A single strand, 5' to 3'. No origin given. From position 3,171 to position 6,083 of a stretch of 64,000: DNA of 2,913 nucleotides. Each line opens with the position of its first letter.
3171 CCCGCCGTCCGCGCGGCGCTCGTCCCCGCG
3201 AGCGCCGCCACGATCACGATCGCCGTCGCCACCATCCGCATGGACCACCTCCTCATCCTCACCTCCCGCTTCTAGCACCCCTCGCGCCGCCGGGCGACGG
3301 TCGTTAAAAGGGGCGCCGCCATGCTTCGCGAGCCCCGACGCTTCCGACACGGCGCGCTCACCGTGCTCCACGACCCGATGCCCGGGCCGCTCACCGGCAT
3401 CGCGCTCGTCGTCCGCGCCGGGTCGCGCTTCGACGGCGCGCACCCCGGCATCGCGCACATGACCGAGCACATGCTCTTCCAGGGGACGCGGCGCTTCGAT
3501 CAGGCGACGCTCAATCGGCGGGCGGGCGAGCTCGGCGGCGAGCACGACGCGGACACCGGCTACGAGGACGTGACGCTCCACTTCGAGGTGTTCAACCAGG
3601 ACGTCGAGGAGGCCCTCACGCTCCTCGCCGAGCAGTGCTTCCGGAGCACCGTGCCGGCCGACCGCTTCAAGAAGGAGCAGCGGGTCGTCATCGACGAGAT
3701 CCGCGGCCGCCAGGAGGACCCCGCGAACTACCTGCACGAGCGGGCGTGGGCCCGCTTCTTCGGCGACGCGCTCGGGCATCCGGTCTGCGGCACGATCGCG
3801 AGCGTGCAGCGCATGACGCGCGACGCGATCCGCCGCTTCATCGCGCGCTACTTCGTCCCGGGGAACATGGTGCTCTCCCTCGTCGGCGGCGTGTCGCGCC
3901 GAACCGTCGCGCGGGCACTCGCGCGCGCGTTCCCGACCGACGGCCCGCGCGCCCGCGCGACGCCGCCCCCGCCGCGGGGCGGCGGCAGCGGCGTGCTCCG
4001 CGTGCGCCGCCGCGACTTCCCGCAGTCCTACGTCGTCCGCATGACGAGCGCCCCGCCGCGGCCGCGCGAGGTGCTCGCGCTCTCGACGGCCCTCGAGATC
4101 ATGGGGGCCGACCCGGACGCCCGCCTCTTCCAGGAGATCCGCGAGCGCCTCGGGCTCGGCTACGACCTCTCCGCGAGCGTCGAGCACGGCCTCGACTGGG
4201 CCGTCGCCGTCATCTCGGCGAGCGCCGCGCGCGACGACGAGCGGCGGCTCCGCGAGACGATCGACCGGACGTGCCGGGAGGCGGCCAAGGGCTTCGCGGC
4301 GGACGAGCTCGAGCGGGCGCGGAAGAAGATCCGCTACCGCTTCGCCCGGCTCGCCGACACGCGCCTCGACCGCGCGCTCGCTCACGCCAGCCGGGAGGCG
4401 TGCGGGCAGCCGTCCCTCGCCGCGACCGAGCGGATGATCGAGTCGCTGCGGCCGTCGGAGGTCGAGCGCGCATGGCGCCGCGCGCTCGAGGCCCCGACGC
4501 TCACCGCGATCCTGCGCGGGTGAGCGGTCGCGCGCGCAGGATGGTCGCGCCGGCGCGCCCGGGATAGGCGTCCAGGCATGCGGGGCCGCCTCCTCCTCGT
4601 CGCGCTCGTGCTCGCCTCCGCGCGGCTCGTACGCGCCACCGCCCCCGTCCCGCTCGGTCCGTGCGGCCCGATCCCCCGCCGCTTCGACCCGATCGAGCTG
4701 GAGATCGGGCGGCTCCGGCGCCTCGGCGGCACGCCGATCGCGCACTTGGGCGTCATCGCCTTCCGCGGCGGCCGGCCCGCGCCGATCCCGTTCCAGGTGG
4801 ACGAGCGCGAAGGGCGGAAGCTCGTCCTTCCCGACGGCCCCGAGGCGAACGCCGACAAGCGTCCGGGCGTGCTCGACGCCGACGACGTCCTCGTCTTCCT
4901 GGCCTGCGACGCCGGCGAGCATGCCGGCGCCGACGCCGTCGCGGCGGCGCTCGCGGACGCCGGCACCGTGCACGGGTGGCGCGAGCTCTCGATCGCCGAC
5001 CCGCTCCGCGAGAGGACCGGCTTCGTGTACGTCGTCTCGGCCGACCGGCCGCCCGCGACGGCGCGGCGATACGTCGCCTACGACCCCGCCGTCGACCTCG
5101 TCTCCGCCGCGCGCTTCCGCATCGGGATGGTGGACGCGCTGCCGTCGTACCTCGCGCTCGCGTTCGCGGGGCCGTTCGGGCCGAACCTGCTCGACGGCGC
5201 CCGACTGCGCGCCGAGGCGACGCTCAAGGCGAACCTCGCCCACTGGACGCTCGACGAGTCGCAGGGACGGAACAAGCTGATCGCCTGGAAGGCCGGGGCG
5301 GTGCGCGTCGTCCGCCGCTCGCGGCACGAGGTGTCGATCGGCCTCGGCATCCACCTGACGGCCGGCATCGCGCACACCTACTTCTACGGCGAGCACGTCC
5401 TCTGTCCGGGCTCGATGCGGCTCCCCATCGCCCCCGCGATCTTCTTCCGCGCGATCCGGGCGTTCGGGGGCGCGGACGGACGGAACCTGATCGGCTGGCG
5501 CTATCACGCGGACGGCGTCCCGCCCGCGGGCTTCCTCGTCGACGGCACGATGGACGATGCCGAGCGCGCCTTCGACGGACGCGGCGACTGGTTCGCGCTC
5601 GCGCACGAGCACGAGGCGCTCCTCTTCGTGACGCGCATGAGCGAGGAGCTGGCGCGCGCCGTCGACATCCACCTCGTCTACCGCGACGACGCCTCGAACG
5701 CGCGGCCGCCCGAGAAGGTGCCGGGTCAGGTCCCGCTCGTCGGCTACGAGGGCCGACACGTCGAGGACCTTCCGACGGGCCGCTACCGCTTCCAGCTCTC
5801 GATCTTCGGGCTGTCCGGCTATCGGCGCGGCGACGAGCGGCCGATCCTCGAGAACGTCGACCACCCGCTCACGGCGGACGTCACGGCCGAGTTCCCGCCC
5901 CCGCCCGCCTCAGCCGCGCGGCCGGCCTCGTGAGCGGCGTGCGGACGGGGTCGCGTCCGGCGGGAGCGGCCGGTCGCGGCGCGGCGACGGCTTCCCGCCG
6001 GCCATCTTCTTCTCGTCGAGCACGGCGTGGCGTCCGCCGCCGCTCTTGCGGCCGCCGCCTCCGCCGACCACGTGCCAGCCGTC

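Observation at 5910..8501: Four-gene operon built around a bacterial aeRF1-like (baeRF1/Vms1-like) protein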

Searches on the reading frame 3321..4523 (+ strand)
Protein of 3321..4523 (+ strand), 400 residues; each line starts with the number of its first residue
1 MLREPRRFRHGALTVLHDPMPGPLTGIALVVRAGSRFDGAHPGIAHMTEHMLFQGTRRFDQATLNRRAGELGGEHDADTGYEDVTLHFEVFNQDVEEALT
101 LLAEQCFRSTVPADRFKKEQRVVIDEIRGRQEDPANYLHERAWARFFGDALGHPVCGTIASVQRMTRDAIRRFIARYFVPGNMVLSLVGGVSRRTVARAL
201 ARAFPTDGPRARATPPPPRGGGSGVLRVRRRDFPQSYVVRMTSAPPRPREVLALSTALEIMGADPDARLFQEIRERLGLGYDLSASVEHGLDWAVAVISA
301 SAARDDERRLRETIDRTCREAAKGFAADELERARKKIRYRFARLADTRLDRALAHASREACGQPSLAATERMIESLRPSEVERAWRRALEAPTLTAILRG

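Call 3: search_protein_families(library=pfam, max_evalue=0.1, proteins=[window:3321-4523:+])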
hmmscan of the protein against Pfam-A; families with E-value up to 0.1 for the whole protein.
window:3321-4523:+ (400 aa): 3 families
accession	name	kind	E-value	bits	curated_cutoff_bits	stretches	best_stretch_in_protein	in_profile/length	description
PF00675.25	Peptidase_M16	-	2.1e-21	76.8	22.3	1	23-144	11-137/149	Insulinase (Peptidase family M16)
PF05193.26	Peptidase_M16_C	-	2.7e-21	76.7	23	1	165-336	2-180/181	Peptidase M16 inactive domain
PF13551.12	HTH_29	-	0.0094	16.5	28.1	0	158-177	17-36/64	Winged helix-turn helix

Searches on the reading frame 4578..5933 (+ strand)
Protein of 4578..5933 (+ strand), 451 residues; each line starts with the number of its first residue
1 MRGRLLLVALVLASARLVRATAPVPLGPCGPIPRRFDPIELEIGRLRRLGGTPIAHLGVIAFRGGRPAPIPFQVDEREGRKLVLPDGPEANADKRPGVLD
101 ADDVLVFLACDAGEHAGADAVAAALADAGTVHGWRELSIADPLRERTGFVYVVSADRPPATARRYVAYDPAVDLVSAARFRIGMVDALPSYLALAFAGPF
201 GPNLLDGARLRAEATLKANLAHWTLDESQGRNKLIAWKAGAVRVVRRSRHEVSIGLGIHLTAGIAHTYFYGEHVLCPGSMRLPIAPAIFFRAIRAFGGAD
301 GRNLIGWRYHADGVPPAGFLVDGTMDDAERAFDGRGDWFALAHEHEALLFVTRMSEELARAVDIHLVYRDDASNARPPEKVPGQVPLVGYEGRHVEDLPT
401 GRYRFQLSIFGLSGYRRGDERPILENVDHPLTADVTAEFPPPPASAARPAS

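Call 3: search_protein_families(library=pfam, max_evalue=0.1, proteins=[window:4578-5933:+])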
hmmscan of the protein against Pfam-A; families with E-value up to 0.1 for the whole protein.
window:4578-5933:+ (451 aa): 0 families

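Call 6: search_protein_families(library=ncbifam, max_evalue=0.1, proteins=[window:4578-5933:+])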
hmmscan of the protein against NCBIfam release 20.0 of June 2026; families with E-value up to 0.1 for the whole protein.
window:4578-5933:+ (451 aa): 0 families

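Call 52: search_protein_families(library=pfam, max_evalue=0.01, proteins=[window:4578-5933:+])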
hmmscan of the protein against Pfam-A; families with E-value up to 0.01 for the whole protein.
window:4578-5933:+ (451 aa): 0 families

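Call 77: search_protein_families(library=padloc, max_evalue=0.01, proteins=[window:4578-5933:+])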
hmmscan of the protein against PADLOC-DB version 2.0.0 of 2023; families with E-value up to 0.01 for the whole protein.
window:4578-5933:+ (451 aa): 0 families
